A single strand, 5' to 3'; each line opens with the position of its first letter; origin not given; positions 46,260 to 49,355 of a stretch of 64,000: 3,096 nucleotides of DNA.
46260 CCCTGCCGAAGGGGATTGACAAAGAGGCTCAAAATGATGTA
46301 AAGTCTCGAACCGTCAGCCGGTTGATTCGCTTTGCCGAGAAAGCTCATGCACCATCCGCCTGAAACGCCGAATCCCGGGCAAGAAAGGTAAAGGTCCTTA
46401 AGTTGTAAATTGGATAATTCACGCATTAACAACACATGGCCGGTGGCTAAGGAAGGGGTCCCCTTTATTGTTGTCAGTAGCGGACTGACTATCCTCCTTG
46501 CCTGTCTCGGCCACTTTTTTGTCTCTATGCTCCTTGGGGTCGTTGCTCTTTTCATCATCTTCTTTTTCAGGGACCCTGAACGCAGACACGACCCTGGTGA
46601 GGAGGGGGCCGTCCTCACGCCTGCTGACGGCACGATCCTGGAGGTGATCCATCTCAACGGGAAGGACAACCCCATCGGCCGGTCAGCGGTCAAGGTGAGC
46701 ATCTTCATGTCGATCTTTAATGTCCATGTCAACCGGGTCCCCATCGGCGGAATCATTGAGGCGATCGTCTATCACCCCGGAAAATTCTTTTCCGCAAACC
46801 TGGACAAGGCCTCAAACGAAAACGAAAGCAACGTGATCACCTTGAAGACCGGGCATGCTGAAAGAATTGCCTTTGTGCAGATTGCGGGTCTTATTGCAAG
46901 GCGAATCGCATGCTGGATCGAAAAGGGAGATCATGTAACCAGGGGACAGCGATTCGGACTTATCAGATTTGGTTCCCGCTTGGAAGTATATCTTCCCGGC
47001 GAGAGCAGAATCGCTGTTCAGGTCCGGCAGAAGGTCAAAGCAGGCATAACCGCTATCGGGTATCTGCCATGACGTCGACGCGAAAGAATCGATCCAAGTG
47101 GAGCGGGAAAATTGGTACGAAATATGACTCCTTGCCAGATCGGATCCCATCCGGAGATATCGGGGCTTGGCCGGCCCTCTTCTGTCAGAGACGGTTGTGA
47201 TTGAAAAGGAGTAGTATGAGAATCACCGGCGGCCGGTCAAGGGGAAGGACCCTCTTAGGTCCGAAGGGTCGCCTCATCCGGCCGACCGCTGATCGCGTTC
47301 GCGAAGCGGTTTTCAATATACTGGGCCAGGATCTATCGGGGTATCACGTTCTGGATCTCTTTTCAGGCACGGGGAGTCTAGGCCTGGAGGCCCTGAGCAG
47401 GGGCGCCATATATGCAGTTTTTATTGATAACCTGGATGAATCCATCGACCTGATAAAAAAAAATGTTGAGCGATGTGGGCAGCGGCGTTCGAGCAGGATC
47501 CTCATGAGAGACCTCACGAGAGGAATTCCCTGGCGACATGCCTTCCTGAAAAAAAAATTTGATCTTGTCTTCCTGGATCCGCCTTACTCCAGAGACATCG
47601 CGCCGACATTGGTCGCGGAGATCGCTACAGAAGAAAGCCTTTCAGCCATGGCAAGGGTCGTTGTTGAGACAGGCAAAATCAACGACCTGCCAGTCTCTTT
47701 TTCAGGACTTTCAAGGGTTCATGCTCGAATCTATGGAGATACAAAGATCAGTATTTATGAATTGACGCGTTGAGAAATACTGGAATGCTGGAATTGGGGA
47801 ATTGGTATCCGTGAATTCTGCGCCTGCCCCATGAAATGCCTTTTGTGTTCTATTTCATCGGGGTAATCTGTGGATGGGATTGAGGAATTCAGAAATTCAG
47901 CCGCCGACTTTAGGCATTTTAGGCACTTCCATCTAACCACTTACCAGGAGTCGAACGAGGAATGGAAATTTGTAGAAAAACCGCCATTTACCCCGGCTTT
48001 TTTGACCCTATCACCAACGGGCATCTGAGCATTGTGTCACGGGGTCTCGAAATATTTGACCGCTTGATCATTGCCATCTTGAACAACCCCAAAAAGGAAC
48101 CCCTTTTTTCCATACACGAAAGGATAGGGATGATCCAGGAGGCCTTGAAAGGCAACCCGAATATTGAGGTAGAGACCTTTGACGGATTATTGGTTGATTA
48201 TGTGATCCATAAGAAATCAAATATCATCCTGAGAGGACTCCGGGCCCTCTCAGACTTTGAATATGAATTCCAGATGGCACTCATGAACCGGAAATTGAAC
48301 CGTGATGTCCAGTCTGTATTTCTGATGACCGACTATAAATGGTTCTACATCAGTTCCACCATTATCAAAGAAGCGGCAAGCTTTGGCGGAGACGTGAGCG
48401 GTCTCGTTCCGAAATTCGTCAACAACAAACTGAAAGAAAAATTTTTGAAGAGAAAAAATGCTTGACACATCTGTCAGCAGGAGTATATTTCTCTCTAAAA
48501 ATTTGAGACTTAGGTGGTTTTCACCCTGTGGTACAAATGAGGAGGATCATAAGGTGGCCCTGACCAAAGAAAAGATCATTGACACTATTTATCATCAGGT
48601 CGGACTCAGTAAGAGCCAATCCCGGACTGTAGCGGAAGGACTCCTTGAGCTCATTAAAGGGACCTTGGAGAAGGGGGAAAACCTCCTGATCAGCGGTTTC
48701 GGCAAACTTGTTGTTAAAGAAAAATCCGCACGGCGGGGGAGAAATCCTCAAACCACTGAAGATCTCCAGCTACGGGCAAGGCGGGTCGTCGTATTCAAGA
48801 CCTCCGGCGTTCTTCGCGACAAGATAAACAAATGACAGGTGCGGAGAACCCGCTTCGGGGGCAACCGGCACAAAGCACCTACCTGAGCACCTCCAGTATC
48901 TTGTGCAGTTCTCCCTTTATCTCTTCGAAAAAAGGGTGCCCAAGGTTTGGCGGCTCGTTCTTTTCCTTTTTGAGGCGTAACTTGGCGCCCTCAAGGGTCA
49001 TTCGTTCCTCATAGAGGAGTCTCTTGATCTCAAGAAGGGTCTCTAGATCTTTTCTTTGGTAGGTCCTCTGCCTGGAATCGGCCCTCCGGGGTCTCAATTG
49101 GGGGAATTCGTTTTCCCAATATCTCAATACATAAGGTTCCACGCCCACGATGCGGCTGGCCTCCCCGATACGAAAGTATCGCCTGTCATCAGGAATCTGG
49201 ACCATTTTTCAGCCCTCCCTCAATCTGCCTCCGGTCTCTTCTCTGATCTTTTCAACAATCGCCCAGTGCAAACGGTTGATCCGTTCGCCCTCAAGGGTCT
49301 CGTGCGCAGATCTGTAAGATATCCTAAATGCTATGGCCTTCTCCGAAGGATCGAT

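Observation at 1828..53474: Degenerate 7- and 8-nt tandem word tracts fill almost every spacer, including spacers inside conserved operons (STRR-like)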

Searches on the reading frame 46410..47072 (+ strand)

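Call 16: search_protein_families(library=ncbifam, proteins=[window:46410-47072:+], max_evalue=0.00001)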
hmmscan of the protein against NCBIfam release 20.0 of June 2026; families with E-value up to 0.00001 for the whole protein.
window:46410-47072:+ (220 aa): 11 families
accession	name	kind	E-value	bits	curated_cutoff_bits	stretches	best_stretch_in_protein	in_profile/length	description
NF003678.0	PRK05305.1-2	equivalog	6.1e-76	254.5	225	1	8-219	4-217/218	phosphatidylserine decarboxylase family protein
NF003680.0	PRK05305.1-5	equivalog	1e-67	227.6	262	1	12-218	10-213/217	phosphatidylserine decarboxylase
NF003677.0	PRK05305.1-1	equivalog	1.4e-63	214.3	315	1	7-217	9-218/232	phosphatidylserine decarboxylase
NF003679.0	PRK05305.1-3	equivalog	1.9e-63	214.2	252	1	11-218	26-232/234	phosphatidylserine decarboxylase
NF003682.0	PRK05305.2-2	equivalog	2.6e-56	190.4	284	1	21-218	18-211/212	phosphatidylserine decarboxylase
TIGR00164.2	AS_decarb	equivalog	6.6e-56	189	230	1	19-216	7-208/215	archaetidylserine decarboxylase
NF003685.0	PRK05305.2-5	equivalog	1.3e-55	187.8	183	1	12-216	2-190/198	phosphatidylserine decarboxylase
NF003684.0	PRK05305.2-4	equivalog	3.3e-53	180.6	317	1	12-219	9-214/228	phosphatidylserine decarboxylase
NF003681.0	PRK05305.2-1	equivalog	7.1e-53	179.4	377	1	12-216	11-215/231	phosphatidylserine decarboxylase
NF003683.0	PRK05305.2-3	equivalog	2.8e-44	150.9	244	1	30-216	24-200/204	phosphatidylserine decarboxylase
NF038088.1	anchor_synt_D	exception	2.4e-35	121.8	240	1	33-216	21-192/194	protein sorting system archaetidylserine decarboxylase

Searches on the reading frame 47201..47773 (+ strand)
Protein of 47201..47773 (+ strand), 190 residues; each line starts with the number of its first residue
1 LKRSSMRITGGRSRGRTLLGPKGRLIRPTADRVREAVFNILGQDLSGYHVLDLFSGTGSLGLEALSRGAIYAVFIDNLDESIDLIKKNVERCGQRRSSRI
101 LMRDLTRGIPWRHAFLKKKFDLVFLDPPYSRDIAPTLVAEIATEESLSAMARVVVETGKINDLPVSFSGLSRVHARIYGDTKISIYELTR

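Call 16: search_protein_families(library=ncbifam, proteins=[window:47201-47773:+], max_evalue=0.00001)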
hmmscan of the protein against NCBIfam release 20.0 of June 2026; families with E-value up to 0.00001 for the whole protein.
window:47201-47773:+ (190 aa): 5 families
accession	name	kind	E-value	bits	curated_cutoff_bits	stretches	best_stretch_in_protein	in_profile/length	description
TIGR00095.1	TIGR00095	equivalog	1.3e-42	145.6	117.5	1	5-187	11-192/194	16S rRNA (guanine(966)-N(2))-methyltransferase RsmD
NF008157.0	PRK10909.1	equivalog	6.7e-25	88.1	302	1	5-164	12-166/199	16S rRNA (guanine(966)-N(2))-methyltransferase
NF046099.1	RSP_2647_MTase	equivalog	7.5e-07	28.3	600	1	46-158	217-328/391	RSP_2647 family RNA methyltransferase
TIGR03534.1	RF_mod_PrmC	equivalog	1.1e-06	28.3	199.1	1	31-131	74-168/253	peptide chain release factor N(5)-glutamine methyltransferase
TIGR02469.1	CbiT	equivalog_domain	1.7e-06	28.3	78.3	1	28-125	2-94/124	precorrin-6Y C5,15-methyltransferase (decarboxylating) subunit CbiT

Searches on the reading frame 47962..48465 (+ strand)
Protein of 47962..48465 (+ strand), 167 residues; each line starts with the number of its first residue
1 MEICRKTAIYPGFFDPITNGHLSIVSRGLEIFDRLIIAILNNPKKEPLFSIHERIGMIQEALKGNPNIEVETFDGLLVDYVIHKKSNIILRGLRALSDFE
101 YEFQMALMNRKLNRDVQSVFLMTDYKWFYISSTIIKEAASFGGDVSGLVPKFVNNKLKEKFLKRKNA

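Call 16: search_protein_families(library=ncbifam, proteins=[window:47962-48465:+], max_evalue=0.00001)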
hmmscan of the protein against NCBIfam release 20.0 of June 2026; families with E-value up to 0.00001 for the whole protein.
window:47962-48465:+ (167 aa): 8 families
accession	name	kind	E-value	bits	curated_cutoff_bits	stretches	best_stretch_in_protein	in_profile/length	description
TIGR01510.1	coaD_prev_kdtB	equivalog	1e-56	191.3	103.3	1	7-161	1-155/155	pantetheine-phosphate adenylyltransferase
TIGR00125.1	cyt_tran_rel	domain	5e-15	55.4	27.7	1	8-67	2-65/65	adenylyltransferase/cytidyltransferase family protein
TIGR00482.1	TIGR00482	equivalog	4.2e-13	49.8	112.45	1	10-74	2-71/194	nicotinate (nicotinamide) nucleotide adenylyltransferase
NF000839.0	PRK00071.1-1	equivalog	7.7e-10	39.1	187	0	7-72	8-77/219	nicotinate-nucleotide adenylyltransferase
NF000840.1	PRK00071.1-3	equivalog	1.3e-07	31.3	150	0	5-74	6-80/201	nicotinate-nucleotide adenylyltransferase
NF005519.0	PRK07152.1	equivalog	7.9e-07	28.3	315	1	6-74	2-75/361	nicotinate-nucleotide adenylyltransferase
NF002243.0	PRK01153.1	subfamily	3.4e-06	26.7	127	1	8-65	3-63/175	nicotinamide-nucleotide adenylyltransferase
TIGR01527.1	arch_NMN_Atrans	equivalog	4.1e-06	26.4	181.2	1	8-159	2-155/167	nicotinamide-nucleotide adenylyltransferase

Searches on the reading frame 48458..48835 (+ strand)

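Call 16: search_protein_families(library=ncbifam, proteins=[window:48458-48835:+], max_evalue=0.00001)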
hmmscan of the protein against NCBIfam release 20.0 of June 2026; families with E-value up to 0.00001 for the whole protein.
window:48458-48835:+ (125 aa): 6 families
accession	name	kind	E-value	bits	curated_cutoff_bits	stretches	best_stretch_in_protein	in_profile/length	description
NF001401.0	PRK00285.1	equivalog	5e-28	97.2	111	1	32-125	3-96/103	integration host factor subunit alpha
TIGR00987.1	himA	equivalog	1.4e-22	79.9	120.25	1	34-124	1-91/96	integration host factor subunit alpha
NF001222.0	PRK00199.1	equivalog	1.9e-14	53.7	115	1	36-124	2-91/95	integration host factor subunit beta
TIGR00988.1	hip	equivalog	2.7e-14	53.2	119.95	1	37-125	3-92/94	integration host factor subunit beta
NF007945.0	PRK10664.1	equivalog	8.5e-14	51.9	157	1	36-124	2-90/90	nucleoid-associated protein HU-beta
NF008023.0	PRK10753.1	equivalog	4.4e-13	49.4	162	1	36-123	2-89/90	nucleoid-associated protein HU-alpha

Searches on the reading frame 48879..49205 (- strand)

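Call 16: search_protein_families(library=ncbifam, proteins=[window:48879-49205:-], max_evalue=0.00001)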
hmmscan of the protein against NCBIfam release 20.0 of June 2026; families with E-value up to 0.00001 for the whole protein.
window:48879-49205:- (108 aa): 4 families
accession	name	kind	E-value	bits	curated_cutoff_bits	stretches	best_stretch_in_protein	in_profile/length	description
NF047375.1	HeatShock_HspR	equivalog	7.2e-09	35.5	105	1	10-79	3-71/92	heat shock protein transcriptional repressor HspR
NF052513.1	TransRegCarH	equivalog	7.9e-09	35.2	400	1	11-91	7-86/274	HTH-type transcriptional repressor CarH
NF047377.1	heat_HspR_dupli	exception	9.5e-08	31.8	300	1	6-81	122-198/214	heat shock protein transcriptional repressor HspR, fused homodimer type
NF011617.0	PRK15043.1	equivalog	1.5e-06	27.7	417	1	11-87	4-79/243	HTH-type transcriptional regulator MlrA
